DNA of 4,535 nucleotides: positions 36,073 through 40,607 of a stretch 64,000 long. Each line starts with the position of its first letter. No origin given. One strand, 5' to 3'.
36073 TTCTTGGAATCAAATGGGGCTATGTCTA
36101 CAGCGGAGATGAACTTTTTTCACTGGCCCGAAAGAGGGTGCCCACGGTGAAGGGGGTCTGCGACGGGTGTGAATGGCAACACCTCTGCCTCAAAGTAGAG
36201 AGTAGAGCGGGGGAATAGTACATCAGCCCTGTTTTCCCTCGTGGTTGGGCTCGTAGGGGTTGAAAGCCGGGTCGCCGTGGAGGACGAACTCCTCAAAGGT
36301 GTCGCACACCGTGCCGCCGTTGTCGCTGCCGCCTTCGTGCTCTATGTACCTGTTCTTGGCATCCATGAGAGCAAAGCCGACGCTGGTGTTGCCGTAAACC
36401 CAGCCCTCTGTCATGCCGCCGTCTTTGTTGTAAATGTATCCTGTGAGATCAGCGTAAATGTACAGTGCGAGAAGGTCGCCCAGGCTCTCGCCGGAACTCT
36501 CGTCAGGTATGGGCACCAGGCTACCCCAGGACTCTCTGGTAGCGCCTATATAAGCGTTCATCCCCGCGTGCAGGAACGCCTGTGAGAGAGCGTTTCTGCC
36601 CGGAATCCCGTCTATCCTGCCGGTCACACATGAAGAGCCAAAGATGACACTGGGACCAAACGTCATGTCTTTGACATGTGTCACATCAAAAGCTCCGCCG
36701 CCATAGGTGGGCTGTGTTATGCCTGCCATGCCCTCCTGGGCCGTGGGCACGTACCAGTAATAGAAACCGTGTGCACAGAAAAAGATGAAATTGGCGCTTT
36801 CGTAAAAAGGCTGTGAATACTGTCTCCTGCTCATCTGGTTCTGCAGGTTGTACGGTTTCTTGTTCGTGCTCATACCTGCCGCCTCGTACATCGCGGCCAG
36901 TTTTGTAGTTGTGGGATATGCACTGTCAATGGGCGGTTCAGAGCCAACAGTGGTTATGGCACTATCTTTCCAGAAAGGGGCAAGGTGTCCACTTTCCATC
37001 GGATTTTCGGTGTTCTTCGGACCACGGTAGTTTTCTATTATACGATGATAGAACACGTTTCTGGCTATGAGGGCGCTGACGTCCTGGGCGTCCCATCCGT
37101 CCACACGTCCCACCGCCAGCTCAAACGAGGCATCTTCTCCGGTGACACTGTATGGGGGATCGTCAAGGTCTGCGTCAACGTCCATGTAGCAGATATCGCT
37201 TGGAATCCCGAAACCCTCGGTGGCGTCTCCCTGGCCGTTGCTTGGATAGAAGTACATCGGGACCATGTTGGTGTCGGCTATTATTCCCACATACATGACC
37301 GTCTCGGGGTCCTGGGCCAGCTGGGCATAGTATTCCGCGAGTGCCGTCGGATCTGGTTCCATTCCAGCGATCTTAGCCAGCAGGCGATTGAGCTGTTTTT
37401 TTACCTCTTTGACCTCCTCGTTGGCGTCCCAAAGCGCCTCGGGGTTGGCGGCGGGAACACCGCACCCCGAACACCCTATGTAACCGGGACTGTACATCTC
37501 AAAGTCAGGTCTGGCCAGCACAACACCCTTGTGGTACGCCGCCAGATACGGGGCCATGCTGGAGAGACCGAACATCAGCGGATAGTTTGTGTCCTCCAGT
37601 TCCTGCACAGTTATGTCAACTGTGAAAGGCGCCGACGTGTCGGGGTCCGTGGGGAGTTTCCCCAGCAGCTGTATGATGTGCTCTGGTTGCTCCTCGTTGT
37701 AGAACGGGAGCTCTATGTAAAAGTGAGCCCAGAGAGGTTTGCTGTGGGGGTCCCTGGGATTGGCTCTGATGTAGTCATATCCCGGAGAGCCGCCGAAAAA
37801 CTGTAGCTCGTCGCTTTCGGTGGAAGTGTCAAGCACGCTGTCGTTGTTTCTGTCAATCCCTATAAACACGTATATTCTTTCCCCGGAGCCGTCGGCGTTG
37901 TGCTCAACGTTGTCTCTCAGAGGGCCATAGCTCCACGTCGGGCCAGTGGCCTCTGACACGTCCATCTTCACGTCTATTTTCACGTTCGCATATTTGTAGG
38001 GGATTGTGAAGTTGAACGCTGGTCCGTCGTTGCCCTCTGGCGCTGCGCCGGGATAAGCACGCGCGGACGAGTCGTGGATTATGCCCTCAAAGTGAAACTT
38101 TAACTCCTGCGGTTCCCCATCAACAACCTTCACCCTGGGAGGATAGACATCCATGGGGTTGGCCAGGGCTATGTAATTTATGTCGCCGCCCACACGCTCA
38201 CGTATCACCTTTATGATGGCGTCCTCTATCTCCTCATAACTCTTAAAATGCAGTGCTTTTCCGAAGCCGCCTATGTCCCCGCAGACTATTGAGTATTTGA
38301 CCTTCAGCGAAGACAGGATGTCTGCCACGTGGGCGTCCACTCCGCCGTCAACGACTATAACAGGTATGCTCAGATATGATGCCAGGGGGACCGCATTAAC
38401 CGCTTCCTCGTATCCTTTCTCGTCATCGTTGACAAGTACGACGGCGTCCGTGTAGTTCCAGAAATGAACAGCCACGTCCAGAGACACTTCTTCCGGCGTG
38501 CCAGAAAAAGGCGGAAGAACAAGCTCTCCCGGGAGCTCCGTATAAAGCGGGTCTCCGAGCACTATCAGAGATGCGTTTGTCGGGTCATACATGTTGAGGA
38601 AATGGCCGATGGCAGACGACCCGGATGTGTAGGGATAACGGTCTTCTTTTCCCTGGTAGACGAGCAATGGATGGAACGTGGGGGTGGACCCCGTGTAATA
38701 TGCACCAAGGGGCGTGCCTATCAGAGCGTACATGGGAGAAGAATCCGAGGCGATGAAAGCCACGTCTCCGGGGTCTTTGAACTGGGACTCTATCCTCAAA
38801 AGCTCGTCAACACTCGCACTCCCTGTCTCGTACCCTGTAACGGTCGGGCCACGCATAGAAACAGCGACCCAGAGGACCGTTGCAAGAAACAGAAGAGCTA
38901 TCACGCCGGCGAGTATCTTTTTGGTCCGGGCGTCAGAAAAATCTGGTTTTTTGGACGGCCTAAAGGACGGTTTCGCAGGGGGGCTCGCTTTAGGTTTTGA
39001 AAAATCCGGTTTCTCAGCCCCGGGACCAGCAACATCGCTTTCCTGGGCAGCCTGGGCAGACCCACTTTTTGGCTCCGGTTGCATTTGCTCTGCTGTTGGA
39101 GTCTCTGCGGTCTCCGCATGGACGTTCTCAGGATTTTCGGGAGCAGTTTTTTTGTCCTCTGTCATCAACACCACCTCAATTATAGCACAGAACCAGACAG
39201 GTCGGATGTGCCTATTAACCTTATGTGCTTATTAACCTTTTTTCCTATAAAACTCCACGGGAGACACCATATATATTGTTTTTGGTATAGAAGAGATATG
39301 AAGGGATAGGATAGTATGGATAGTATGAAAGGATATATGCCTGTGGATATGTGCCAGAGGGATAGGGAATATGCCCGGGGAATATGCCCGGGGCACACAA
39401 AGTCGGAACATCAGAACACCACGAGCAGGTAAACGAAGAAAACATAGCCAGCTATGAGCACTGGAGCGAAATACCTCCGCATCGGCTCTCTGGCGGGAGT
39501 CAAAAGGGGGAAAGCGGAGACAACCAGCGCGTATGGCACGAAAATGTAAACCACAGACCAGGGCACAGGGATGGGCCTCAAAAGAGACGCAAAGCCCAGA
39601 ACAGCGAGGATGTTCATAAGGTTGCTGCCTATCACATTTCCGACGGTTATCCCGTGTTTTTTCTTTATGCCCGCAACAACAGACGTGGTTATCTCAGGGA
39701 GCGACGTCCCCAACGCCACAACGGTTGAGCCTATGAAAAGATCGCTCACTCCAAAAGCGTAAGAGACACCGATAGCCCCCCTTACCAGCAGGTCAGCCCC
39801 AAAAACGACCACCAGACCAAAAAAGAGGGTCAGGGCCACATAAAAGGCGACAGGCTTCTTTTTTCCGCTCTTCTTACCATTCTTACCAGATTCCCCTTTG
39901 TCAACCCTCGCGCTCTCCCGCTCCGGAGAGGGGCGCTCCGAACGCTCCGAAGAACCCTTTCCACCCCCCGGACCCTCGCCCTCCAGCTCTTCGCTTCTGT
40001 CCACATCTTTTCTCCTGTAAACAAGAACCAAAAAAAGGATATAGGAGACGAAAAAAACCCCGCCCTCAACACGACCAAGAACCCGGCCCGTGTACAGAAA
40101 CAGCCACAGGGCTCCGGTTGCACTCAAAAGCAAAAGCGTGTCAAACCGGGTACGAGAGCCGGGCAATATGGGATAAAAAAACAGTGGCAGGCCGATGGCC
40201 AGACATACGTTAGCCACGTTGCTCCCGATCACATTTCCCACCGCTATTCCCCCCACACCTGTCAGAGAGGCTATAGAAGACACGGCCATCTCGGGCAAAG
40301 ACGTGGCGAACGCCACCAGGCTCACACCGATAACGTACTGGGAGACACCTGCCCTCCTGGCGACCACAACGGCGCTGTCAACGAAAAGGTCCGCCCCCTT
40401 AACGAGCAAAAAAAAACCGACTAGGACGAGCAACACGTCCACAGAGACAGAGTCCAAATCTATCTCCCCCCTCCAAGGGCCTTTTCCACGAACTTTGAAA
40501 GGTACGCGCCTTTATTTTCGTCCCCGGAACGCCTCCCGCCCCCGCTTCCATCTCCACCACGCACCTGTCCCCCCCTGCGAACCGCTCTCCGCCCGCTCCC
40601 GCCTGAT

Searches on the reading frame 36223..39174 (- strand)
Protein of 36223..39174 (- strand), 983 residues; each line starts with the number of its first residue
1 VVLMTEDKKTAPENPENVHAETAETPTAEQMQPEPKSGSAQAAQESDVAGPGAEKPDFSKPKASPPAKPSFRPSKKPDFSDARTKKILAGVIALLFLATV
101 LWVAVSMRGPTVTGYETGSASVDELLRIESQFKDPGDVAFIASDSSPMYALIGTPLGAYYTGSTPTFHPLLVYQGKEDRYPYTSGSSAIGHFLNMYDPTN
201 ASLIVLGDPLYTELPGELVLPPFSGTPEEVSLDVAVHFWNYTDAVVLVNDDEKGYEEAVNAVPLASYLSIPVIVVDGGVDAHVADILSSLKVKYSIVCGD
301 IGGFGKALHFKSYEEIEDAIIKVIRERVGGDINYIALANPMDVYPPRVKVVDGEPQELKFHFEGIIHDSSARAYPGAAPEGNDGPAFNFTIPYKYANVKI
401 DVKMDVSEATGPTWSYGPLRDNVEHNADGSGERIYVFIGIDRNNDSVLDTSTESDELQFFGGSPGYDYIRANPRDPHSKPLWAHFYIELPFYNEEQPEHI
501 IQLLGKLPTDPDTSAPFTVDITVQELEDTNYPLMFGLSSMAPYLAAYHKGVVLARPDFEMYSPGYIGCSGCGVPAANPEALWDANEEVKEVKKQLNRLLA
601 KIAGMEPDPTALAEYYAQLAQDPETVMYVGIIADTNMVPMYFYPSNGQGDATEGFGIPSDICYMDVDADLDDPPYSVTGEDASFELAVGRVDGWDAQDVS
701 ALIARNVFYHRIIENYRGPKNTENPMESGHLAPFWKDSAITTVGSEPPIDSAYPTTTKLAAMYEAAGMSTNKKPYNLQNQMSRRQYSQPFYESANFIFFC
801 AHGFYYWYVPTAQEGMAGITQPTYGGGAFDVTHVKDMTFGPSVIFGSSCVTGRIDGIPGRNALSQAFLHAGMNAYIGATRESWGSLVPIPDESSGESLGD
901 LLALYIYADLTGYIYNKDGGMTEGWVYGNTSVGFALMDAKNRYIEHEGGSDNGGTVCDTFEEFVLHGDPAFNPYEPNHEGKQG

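Call 11: search_protein_families(library=pfam, proteins=[window:36223-39174:-], max_evalue=0.00001)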
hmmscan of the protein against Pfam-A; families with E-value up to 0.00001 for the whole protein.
window:36223-39174:- (983 aa): 1 family
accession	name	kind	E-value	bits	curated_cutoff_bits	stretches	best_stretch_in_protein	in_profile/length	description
PF01364.23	Peptidase_C25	-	3e-21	76.5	23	1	599-972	36-373/374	Peptidase family C25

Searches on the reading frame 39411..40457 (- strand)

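Call 11: search_protein_families(library=pfam, proteins=[window:39411-40457:-], max_evalue=0.00001)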
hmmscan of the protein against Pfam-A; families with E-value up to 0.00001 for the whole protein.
window:39411-40457:- (348 aa): 1 family
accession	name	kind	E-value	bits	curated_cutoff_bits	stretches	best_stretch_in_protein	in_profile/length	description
PF01699.29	Na_Ca_ex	-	4.1e-53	179.9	24.9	2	8-147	3-150/151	Sodium/calcium exchanger protein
